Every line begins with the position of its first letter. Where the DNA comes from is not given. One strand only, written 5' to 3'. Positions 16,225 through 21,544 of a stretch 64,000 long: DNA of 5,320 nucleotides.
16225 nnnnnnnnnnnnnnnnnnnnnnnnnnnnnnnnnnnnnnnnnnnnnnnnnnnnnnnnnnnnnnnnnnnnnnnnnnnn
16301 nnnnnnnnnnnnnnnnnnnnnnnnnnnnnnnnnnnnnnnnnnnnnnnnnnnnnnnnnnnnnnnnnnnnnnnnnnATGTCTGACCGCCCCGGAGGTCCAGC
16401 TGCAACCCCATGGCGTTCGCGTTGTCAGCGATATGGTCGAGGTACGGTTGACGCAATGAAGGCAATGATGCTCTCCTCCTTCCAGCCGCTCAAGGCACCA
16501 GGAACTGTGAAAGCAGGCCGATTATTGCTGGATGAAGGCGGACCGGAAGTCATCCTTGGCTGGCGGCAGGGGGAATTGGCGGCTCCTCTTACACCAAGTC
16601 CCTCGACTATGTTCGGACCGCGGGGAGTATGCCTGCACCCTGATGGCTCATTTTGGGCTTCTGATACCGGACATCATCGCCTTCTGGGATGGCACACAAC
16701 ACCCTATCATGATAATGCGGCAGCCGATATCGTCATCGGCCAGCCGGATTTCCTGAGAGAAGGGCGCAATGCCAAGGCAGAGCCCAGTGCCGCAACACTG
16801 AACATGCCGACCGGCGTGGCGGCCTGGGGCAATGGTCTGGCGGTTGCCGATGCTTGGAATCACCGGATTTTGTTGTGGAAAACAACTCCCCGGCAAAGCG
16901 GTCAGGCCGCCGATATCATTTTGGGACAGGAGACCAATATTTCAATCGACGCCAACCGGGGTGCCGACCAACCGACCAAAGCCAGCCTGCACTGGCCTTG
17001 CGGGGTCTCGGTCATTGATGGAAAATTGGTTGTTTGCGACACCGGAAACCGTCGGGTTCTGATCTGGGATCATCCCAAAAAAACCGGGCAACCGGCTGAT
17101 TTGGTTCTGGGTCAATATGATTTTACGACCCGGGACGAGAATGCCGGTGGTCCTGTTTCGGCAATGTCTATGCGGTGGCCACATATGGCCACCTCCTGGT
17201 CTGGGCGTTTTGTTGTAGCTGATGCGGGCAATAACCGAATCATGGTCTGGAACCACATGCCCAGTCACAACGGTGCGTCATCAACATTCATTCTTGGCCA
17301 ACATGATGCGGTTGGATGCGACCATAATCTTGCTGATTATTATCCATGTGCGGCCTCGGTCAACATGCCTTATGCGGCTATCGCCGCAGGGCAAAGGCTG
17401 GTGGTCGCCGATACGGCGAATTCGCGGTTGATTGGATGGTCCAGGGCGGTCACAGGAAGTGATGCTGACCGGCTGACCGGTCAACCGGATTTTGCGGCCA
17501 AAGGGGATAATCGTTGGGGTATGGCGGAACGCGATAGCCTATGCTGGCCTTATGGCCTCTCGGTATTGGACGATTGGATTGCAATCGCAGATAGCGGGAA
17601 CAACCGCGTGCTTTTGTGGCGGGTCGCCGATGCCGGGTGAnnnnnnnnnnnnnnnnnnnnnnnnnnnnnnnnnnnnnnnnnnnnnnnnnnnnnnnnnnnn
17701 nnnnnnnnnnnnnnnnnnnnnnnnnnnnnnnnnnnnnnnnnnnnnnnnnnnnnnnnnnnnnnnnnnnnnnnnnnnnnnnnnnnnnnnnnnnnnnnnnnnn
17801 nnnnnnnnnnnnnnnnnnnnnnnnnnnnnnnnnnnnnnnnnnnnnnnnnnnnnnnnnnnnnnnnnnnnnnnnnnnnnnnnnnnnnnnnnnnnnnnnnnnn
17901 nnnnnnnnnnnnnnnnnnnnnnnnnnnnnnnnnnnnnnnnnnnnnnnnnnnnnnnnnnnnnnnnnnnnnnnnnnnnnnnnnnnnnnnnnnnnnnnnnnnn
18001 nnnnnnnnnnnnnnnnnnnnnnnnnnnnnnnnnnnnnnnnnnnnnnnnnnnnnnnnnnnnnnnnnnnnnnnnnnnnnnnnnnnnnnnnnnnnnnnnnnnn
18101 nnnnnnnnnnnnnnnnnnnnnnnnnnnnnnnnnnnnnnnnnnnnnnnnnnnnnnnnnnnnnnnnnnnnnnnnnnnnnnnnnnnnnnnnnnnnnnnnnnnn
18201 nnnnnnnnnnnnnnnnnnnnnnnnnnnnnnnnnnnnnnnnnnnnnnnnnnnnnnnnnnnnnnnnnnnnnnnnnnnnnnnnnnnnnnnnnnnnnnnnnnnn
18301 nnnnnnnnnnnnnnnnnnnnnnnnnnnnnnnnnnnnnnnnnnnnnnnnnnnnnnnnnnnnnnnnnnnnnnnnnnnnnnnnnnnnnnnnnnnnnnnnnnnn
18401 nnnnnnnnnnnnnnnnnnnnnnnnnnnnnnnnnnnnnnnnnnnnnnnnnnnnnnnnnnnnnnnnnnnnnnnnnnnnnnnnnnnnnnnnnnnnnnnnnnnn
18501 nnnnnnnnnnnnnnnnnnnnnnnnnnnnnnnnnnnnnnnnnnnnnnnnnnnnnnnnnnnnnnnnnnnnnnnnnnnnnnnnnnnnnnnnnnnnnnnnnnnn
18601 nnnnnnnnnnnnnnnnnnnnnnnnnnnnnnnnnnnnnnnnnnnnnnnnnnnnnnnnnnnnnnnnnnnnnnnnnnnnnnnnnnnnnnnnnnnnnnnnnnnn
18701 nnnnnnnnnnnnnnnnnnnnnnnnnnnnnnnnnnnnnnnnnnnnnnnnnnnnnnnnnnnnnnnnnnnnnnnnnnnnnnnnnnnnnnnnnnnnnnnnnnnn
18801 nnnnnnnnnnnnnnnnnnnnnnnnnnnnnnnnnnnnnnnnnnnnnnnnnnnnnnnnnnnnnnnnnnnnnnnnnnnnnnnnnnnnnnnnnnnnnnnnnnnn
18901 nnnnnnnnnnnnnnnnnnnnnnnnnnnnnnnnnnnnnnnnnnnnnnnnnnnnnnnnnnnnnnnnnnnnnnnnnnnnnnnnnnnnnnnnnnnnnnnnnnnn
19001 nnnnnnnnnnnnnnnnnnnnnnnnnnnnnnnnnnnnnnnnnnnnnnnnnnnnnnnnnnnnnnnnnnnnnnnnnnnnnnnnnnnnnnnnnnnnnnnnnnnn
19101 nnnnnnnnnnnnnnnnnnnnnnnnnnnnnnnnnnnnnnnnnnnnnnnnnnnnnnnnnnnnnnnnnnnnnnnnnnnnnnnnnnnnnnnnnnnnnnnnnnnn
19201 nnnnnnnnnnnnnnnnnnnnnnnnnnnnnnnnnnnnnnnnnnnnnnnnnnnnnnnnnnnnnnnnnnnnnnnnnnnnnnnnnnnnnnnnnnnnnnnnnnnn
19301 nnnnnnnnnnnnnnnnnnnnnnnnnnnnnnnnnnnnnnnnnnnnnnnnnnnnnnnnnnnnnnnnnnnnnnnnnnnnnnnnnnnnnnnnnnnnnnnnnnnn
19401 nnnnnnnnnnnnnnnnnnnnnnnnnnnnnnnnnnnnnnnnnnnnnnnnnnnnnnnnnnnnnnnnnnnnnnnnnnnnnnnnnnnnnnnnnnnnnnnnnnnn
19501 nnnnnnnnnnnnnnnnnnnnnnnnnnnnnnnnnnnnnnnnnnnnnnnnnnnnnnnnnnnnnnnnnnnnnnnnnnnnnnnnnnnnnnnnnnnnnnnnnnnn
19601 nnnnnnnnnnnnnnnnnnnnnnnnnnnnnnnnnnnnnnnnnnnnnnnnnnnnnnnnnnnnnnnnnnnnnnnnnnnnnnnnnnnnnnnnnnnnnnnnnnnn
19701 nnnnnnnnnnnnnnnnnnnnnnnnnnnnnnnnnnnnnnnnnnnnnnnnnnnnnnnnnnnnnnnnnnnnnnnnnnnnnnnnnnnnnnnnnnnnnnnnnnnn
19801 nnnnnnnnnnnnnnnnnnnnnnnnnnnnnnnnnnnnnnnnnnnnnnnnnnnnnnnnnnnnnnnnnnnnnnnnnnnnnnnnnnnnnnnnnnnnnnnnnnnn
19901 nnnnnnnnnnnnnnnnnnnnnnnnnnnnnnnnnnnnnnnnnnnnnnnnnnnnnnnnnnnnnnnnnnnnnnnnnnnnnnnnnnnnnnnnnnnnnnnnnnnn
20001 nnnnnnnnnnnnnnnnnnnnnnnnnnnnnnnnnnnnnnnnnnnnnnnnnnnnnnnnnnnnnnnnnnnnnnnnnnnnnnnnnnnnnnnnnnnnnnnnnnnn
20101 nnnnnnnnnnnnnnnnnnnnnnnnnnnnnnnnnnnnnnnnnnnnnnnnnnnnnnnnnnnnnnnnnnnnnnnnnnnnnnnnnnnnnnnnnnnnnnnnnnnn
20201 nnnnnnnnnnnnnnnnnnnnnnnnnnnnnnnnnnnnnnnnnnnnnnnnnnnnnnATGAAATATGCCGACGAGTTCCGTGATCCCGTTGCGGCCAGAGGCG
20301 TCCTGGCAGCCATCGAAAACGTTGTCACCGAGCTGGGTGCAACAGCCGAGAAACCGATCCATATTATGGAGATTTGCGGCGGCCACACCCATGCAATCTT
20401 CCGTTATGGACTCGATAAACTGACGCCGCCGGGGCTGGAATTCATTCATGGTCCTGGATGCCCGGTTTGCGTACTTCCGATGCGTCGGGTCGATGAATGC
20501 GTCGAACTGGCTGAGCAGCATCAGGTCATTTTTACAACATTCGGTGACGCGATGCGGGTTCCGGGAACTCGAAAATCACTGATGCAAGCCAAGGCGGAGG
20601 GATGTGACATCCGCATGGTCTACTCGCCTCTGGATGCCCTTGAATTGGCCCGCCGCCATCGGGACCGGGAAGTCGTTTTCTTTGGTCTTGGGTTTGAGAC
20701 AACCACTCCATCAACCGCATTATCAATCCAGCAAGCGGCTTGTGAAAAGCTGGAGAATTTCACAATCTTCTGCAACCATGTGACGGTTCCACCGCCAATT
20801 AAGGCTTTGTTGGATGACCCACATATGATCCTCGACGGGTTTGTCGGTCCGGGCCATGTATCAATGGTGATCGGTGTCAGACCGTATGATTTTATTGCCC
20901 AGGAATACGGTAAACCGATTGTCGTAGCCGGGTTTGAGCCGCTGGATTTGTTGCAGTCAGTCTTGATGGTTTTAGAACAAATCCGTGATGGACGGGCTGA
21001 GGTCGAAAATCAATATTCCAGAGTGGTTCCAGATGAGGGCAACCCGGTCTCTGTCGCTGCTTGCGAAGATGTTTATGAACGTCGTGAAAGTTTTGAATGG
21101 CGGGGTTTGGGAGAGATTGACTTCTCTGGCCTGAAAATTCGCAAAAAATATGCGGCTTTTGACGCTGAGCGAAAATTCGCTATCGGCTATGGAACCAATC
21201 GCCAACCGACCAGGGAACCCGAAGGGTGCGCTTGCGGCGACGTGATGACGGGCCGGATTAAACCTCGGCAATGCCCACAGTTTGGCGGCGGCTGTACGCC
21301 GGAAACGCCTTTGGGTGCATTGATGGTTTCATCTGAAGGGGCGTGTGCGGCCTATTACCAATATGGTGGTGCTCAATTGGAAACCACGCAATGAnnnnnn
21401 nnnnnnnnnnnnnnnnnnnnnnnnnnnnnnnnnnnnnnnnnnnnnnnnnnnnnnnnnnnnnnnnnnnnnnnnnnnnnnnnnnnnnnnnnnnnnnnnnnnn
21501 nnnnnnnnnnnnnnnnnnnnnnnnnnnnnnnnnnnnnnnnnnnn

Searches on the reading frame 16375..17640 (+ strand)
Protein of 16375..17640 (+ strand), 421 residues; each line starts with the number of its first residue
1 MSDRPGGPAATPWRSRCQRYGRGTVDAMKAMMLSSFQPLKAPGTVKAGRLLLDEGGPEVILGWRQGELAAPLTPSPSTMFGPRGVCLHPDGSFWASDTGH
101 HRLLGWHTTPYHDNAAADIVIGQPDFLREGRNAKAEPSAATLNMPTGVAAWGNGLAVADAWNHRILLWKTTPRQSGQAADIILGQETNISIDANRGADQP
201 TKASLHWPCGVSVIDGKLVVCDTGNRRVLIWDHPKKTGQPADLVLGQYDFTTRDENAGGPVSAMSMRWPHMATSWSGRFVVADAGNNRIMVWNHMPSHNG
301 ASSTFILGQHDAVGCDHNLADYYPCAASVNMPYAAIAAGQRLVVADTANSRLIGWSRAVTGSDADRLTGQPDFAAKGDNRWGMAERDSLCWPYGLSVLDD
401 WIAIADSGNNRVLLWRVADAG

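Call 3: search_protein_families(library=pfam, proteins=[window:16375-17640:+], max_evalue=1)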
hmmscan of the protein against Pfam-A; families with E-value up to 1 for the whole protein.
window:16375-17640:+ (421 aa): 1 family
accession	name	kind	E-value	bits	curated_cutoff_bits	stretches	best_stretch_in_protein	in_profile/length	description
PF01436.27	NHL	-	5.1e-26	89.8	20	5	142-165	1-25/28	NHL repeat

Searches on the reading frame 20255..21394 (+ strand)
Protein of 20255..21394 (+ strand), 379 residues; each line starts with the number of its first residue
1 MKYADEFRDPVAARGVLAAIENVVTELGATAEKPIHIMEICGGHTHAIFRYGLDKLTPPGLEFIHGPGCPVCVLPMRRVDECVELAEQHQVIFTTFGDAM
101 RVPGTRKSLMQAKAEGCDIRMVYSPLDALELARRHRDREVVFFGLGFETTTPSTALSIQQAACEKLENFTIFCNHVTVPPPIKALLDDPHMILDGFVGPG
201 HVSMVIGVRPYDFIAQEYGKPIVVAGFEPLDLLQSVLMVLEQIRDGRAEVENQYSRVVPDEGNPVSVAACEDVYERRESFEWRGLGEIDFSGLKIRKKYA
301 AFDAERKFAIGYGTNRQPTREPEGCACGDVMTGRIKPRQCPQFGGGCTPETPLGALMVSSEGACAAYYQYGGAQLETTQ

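Call 76: search_protein_families(library=pfam, proteins=[window:20255-21394:+], max_evalue=0.00001)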
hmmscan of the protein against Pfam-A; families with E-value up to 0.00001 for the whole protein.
window:20255-21394:+ (379 aa): 1 family
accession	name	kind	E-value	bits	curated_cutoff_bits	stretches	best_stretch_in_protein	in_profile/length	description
PF01924.21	HypD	-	2.9e-151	504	25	1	21-371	4-351/351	Hydrogenase formation hypA family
